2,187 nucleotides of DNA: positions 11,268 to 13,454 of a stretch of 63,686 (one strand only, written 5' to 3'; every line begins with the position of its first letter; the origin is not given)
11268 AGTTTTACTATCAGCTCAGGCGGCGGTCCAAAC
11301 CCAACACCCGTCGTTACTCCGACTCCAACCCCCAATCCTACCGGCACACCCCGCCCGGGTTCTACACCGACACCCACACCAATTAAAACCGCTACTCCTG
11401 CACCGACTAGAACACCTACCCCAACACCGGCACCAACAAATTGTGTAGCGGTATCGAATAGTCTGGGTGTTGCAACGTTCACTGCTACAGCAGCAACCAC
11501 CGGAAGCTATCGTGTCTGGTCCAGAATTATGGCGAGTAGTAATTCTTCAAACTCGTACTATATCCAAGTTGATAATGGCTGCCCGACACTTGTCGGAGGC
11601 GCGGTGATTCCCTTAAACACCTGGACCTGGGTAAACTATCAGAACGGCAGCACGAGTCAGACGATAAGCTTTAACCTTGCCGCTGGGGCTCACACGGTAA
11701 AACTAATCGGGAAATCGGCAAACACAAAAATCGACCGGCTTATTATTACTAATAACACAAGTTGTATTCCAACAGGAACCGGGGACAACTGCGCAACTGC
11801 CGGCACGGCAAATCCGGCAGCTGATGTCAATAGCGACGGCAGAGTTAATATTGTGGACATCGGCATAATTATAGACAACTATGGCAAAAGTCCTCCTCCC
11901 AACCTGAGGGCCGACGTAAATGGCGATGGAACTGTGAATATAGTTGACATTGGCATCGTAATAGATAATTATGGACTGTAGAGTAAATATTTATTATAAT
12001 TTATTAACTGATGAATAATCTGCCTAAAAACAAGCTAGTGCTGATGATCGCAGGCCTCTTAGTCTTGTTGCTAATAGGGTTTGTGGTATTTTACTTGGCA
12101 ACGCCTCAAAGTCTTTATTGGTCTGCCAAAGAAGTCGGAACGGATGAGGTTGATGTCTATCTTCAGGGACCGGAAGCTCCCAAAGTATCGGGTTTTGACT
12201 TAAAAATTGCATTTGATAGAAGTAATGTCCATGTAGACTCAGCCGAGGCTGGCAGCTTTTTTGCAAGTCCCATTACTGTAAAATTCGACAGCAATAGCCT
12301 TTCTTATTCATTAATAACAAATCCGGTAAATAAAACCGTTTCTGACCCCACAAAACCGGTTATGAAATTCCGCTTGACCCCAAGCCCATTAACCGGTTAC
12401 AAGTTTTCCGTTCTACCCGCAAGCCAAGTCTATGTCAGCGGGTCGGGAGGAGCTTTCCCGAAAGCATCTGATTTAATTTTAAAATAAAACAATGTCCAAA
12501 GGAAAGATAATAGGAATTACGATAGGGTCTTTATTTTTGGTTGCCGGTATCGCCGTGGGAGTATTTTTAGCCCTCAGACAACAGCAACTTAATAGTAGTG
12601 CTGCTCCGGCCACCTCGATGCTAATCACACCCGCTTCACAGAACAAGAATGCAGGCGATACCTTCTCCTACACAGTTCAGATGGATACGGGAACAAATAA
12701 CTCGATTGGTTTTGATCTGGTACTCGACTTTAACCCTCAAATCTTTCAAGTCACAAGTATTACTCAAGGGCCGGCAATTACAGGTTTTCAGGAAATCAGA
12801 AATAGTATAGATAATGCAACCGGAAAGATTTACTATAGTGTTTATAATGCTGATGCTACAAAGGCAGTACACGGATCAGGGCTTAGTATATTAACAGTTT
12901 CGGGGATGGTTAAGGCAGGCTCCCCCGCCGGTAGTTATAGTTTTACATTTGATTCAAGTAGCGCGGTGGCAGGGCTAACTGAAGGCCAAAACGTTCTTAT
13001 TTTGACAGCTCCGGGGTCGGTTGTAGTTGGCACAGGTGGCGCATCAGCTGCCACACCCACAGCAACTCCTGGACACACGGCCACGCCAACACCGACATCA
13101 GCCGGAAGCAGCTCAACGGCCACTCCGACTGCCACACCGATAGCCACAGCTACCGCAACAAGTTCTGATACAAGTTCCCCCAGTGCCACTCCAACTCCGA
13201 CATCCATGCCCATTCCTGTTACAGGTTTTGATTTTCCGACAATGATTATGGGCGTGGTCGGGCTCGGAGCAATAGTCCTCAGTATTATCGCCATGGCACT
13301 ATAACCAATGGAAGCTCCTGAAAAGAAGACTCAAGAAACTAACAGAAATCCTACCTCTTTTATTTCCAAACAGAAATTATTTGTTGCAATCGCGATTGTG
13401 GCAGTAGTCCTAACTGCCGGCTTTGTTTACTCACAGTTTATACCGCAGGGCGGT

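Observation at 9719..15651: Cohesin-dockerin surface-display locus whose cargo is metallophosphoesterases rather than glycoside hydrolases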

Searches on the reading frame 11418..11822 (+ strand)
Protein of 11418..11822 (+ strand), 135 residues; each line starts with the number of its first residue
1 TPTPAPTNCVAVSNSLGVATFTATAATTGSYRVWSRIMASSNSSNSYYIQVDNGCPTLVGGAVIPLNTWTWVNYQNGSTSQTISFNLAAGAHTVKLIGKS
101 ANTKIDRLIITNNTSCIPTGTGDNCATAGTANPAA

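Call 74: search_solved_structures(query=window:11418-11822:+, max_evalue=10)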
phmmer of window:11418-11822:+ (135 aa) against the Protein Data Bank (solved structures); distinct sequences matched with E-value up to 10: 16.
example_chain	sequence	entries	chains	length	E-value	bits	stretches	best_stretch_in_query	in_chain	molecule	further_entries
2vtu_J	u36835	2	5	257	0.0021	21.5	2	10-74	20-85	MS2 COAT PROTEIN | COAT PROTEIN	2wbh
1una_A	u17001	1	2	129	0.04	17.4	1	8-70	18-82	GA UNASSEMBLED COAT PROTEIN DIMER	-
1gav_A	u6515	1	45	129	0.052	17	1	8-70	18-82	BACTERIOPHAGE GA PROTEIN CAPSID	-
4zy8_C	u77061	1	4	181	0.076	16.5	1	33-117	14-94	Protein LST4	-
8y3v_A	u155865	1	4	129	0.11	16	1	10-75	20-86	Capsid protein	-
8y3n_A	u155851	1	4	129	0.15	15.5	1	10-75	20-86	Capsid protein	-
8y3t_A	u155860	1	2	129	0.2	15.1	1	10-75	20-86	Capsid protein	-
1aq3_A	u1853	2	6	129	0.25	14.8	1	10-75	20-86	PROTEIN (BACTERIOPHAGE MS2 COAT PROTEIN) | BACTERIOPHAGE MS2 CAPSID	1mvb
1u1y_A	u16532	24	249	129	0.29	14.6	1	10-75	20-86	Coat protein | PROTEIN (BACTERIOPHAGE MS2 COAT PROTEIN) | PROTEIN (RNA BACTERIOPHAGE MS2 COAT PROTEIN)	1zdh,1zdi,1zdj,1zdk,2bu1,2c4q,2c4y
5tc1_A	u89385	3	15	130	0.29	14.6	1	10-75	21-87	Capsid protein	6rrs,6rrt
1aq4_A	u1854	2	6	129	0.39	14.2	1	10-75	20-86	PROTEIN(BACTERIOPHAGE MS2 COAT PROTEIN) | BACTERIOPHAGE MS2 CAPSID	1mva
1mst_A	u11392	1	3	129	0.39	14.2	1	10-75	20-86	BACTERIOPHAGE MS2 CAPSID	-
8g78_J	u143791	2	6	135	0.52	13.8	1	18-85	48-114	Nanosota-5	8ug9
4zor_A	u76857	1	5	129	0.53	13.7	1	10-75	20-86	Coat protein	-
8g70_E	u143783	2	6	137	0.54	13.7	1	18-85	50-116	Nanosota-5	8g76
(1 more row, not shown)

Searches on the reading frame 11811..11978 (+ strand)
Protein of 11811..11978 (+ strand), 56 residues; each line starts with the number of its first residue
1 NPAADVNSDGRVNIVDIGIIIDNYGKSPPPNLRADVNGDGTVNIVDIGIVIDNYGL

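Call 53: find_related_loci(query=A5, collection=metagenome_contigs, flank=10000)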
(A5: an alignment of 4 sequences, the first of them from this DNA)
Query A5 (56 aa) in metagenome_contigs; peptide patterns used: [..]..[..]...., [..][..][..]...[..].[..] (x = any residue, [..] = any of these).
600 stretches matched a pattern (row limit reached: there are more); 77 encode a relative of the query (tblastn E <= 1e-3); 77 distinct loci.
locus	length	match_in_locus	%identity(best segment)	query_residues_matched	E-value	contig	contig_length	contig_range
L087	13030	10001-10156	69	2-56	2e-17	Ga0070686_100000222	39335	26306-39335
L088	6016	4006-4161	69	2-56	2e-17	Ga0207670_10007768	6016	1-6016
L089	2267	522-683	67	4-55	3e-17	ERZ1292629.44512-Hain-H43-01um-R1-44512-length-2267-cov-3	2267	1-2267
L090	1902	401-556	73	1-55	8e-17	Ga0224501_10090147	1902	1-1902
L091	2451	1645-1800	60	2-55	3e-14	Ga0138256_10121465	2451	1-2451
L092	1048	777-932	54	1-56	2e-13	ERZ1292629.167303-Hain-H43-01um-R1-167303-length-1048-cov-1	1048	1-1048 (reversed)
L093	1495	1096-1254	49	1-55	8e-11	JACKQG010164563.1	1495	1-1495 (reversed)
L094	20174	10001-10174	52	1-55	2e-10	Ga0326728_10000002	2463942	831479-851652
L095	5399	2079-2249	48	1-55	2e-9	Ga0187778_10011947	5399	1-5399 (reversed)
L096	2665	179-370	43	1-54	2e-9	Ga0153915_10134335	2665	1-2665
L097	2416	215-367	49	5-52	4e-9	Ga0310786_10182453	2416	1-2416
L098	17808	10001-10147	71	1-55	5e-9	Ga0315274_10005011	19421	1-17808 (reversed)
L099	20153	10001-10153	58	1-52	8e-9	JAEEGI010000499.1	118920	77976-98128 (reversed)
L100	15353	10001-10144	47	2-52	4e-8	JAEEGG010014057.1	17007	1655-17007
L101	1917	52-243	39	1-54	5e-8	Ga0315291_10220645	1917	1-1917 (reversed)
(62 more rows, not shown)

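Call 58: search_protein_families(library=pfam, proteins=[L090:572-1093:+, L098:10131-10646:+, L098:9299-10150:+, L090:2-565:+, L091:697-1809:+, L098:8518-9264:-, L090:1077-1901:+, L087:9209-10159:+, L089:1477-2265:+, L091:2-658:+], max_evalue=0.1)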
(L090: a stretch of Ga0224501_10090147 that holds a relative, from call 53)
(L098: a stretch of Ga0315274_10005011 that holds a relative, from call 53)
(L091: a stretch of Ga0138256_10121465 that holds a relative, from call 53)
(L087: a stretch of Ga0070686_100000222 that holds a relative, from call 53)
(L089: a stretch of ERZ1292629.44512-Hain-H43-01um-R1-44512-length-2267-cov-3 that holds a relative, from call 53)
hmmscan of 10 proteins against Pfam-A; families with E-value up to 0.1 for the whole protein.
L090:572-1093:+ (173 aa): 2 families
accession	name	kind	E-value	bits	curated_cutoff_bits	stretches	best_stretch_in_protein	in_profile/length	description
PF00963.24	Cohesin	-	4.4e-11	43.6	24.1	1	40-163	4-131/139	Cohesin domain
PF01835.25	MG2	-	0.02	15.7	32.8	1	41-131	4-94/96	MG2 domain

L098:10131-10646:+ (171 aa): 1 family
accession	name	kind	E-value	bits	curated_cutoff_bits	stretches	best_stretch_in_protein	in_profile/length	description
PF00963.24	Cohesin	-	0.022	15.4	24.1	1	57-144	20-111/139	Cohesin domain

L098:9299-10150:+ (283 aa): 4 families
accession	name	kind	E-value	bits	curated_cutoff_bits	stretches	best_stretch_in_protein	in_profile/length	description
PF00404.24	Dockerin_1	-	3.4e-05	24.4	22.9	1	233-278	1-53/57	Dockerin type I domain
PF13517.12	FG-GAP_3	-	0.0041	18.1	26.9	0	215-245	31-60/61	FG-GAP-like repeat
PF01839.29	FG-GAP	-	0.0074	16.6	22.1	0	255-267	2-14/37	FG-GAP repeat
PF07740.17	Toxin_12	-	0.083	14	21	1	114-138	1-25/30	Ion channel inhibitory toxin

L090:2-565:+ (187 aa): 1 family
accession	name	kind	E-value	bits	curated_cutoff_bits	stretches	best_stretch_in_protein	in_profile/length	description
PF00404.24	Dockerin_1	-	1.3e-08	35.3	22.9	1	132-180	1-53/57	Dockerin type I domain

L091:697-1809:+ (370 aa): 4 families
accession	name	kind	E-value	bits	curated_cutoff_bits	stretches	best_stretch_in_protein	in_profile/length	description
PF00149.33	Metallophos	-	8.3e-17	62.7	21.5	1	44-233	1-191/191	Calcineurin-like phosphoesterase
PF00404.24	Dockerin_1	-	1.1e-05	26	22.9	1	320-365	3-52/57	Dockerin type I domain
PF09423.15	PhoD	-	0.0039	16.8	27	1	162-194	177-209/343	PhoD-like phosphatase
PF12850.12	Metallophos_2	-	0.05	14.1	27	0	217-247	103-133/154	Calcineurin-like phosphoesterase superfamily domain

L098:8518-9264:- (248 aa): 1 family
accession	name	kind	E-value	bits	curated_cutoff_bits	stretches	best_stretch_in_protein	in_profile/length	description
PF00963.24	Cohesin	-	1e-08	35.9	24.1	1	51-167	7-124/139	Cohesin domain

L090:1077-1901:+ (275 aa): 1 family
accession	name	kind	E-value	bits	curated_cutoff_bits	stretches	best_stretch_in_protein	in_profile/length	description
PF00963.24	Cohesin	-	3.5e-07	31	24.1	1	49-176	6-134/139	Cohesin domain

L087:9209-10159:+ (316 aa): 1 family
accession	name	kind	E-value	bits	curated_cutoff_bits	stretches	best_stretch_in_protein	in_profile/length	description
PF00404.24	Dockerin_1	-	2.8e-08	34.3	22.9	1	263-311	1-53/57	Dockerin type I domain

L089:1477-2265:+ (263 aa): 1 family
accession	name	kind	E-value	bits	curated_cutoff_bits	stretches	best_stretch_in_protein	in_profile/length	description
PF19923.4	DUF6386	-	0.079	13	25.9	0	110-158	25-73/145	Family of unknown function (DUF6386)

L091:2-658:+ (218 aa): 3 families
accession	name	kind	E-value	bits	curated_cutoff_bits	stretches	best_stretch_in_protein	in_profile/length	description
PF00963.24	Cohesin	-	1.7e-08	35.2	24.1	1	10-119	22-127/139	Cohesin domain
PF00404.24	Dockerin_1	-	0.031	14.9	22.9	1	168-212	3-51/57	Dockerin type I domain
PF04625.18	DEC-1_N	-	0.077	12.5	29.2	1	93-161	76-145/403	DEC-1 protein, N-terminal region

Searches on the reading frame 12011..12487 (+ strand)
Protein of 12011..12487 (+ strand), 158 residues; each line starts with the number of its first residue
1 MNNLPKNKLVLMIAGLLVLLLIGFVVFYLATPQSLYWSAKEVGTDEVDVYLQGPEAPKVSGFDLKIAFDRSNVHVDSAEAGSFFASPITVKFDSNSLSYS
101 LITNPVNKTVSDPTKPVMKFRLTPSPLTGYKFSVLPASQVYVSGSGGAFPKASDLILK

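Call 3: search_protein_families(library=pfam, proteins=[window:12011-12487:+], max_evalue=1)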
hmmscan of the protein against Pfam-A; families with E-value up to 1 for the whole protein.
window:12011-12487:+ (158 aa): 2 families
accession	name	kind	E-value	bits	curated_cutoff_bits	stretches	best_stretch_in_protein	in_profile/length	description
PF13190.11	PDGLE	-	0.002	18.4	27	1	11-46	3-41/102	PDGLE domain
PF00963.24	Cohesin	-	0.065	13.9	24.1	1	46-96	17-66/139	Cohesin domain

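Call 4: search_protein_families(library=ncbifam, proteins=[window:12011-12487:+], max_evalue=1)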
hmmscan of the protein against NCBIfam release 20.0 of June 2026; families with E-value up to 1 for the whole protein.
window:12011-12487:+ (158 aa): 0 families

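Call 47: predict_structure(alignment_id=A4)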
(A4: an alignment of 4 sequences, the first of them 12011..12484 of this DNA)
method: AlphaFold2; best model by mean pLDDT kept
length: 158 residues; sequences in the alignment: 4
mean_pLDDT: 46.3   pTM: 0.34
mean pLDDT of the five models: 46.3, 44.2, 41.4, 41.1, 38.2
residues with pLDDT >= 90: 0; 70-90: 18; 50-70: 30; < 50: 110
segments of 3 or more residues with pLDDT < 50: 25-61, 94-97, 99-158
pLDDT, mean of each block of 10 residues (from residue 1): 69 86 53 33 39 35 52 54 51 50 32 40 39 40 33 30
secondary structure, 60 per line:
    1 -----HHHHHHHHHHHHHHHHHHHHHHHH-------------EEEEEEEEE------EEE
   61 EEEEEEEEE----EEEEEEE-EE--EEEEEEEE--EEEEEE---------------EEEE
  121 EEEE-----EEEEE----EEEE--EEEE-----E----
elements in order: H6-29 E43-51 E58-69 E74-80 E86-93 E96-101 E117-124 E130-134 E139-142 E145-148

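Call 94: search_solved_structures(query=A7, max_evalue=1)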
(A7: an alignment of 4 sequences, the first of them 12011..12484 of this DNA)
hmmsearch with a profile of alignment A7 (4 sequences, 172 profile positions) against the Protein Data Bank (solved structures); distinct sequences matched with E-value up to 1: 6.
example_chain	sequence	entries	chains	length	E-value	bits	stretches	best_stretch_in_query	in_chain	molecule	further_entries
4ums_A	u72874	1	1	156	0.013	18.4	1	69-137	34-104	CELLULOSOMAL ANCHORING SCAFFOLDIN B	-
4uyp_A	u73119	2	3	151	0.017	18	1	75-141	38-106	Cellulosomal scaffoldin anchoring protein C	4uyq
5nrm_A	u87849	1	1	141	0.087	15.6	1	54-101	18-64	Endoglucanase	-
5nrk_A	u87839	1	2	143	0.088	15.6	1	54-98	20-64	Endoglucanase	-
6rbg_A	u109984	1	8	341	0.4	13.5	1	12-72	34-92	Chain length determinant protein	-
4dh2_A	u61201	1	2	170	0.61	12.9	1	68-97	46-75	Cellulosome anchoring protein cohesin region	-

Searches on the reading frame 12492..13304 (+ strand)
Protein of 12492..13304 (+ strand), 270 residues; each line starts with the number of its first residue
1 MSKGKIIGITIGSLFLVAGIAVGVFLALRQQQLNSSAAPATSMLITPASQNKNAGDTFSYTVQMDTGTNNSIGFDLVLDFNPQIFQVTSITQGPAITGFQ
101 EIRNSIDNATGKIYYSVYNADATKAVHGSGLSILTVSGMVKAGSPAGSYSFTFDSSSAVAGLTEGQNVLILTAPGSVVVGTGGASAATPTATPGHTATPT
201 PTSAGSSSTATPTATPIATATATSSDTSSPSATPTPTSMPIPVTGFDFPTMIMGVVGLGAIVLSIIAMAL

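Call 3: search_protein_families(library=pfam, proteins=[window:12492-13304:+], max_evalue=1)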
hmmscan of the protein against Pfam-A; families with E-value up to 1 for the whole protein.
window:12492-13304:+ (270 aa): 3 families
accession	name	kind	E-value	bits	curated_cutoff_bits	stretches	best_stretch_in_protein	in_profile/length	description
PF00963.24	Cohesin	-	3.2e-08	34.3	24.1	1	48-162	6-123/139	Cohesin domain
PF05283.16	MGC-24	-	0.016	16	28.5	1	188-266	49-120/140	Multi-glycosylated core protein 24 (MGC-24), sialomucin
PF02258.22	SLT_beta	-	0.089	13.3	27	1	107-128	4-25/70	Shiga-like toxin beta subunit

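Call 4: search_protein_families(library=ncbifam, proteins=[window:12492-13304:+], max_evalue=1)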
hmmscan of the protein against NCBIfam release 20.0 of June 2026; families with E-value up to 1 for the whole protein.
window:12492-13304:+ (270 aa): 5 families
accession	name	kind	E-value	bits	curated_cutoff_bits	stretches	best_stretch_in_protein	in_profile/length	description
NF033761.1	gliding_GltJ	equivalog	0.0047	16.1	450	1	119-243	359-478/671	adventurous gliding motility protein GltJ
NF041692.1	Shig_StxB_2f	exception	0.094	13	201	1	105-132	19-46/87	Shiga toxin Stx2f subunit B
NF041704.1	Shig_StxB_2e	exception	0.11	12.5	203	1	106-132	20-46/87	Shiga toxin Stx2e subunit B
NF052435.1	BamI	equivalog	0.13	12.1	180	0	169-239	5-71/226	biofilm-associated metzincin protease inhibitor BamI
NF002503.0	PRK01844.1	equivalog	0.14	12.1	135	1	7-28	5-26/73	YneF family protein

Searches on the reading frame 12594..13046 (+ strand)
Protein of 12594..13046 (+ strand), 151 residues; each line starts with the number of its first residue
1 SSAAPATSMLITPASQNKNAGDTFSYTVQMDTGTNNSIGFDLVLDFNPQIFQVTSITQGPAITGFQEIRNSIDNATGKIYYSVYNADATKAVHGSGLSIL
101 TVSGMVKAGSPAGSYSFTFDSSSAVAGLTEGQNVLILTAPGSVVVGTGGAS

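Call 25: find_homologous_proteins(query=window:12594-13046:+, max_evalue=0.001)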
Query window:12594-13046:+ (151 aa): 1 proteins with E <= 0.001 among 106 candidates.
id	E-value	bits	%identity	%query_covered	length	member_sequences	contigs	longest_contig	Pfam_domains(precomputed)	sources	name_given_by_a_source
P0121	1.5e-43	166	60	95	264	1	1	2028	PF00963.25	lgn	-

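Call 75: search_solved_structures(query=window:12594-13046:+, max_evalue=10)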
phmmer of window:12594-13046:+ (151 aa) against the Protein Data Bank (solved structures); distinct sequences matched with E-value up to 10: 1.
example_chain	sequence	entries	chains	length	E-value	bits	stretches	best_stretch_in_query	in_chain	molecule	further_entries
6sj0_A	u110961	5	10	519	0.4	13.9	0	82-113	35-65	Amidohydrolase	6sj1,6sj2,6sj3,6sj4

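Call 77: search_solved_structures(query=A6, max_evalue=1, show_alignments=1)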
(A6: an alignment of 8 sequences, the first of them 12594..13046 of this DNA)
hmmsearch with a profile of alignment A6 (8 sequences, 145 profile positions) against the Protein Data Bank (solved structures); distinct sequences matched with E-value up to 1: 17.
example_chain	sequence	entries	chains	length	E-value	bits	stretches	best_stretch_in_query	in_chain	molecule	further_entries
3l8q_A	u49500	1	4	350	0.0004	23.4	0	2-50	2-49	Cellulosomal scaffoldin adaptor protein B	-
4uyp_A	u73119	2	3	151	0.003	20.5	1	35-138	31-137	Cellulosomal scaffoldin anchoring protein C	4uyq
1aoh_A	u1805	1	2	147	0.012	18.7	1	10-118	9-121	Cellulosomal-scaffolding protein A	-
5lxv_A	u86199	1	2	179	0.017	18.1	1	6-113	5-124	Scaffoldin C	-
6kgc_A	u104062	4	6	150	0.023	17.7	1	6-145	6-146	Probably cellulosomal scaffolding protein, secreted cellulose-binding and cohesin domain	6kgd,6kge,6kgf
6kg8_A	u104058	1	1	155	0.024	17.6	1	6-145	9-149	Probably cellulosomal scaffolding protein, secreted cellulose-binding and cohesin domain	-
5m2o_A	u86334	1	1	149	0.028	17.4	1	17-144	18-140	Putative cellulosomal scaffoldin protein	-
5m2s_A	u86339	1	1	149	0.037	17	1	17-144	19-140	Putative cellulosomal scaffoldin protein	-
8cxj_D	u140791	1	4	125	0.046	16.7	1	4-82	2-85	Surface protein R28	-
5aoz_A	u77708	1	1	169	0.057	16.4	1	17-144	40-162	PUTATIVE CELLULOSOMAL SCAFFOLDIN PROTEIN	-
1qzn_A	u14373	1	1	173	0.082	15.9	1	1-50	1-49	cellulosomal scaffoldin adaptor protein B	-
2l04_A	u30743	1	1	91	0.15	15.1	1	2-29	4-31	Major tail protein V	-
3kcp_A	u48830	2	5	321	0.24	14.4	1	18-118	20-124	Cellulosomal-scaffolding protein A | Cellulosome anchoring protein cohesin region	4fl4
3f2l_A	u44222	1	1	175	0.35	13.8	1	2-50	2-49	Cellulosomal scaffoldin adaptor protein B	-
3bwz_A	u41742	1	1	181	0.4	13.7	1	2-50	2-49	Cellulosomal scaffoldin adaptor protein B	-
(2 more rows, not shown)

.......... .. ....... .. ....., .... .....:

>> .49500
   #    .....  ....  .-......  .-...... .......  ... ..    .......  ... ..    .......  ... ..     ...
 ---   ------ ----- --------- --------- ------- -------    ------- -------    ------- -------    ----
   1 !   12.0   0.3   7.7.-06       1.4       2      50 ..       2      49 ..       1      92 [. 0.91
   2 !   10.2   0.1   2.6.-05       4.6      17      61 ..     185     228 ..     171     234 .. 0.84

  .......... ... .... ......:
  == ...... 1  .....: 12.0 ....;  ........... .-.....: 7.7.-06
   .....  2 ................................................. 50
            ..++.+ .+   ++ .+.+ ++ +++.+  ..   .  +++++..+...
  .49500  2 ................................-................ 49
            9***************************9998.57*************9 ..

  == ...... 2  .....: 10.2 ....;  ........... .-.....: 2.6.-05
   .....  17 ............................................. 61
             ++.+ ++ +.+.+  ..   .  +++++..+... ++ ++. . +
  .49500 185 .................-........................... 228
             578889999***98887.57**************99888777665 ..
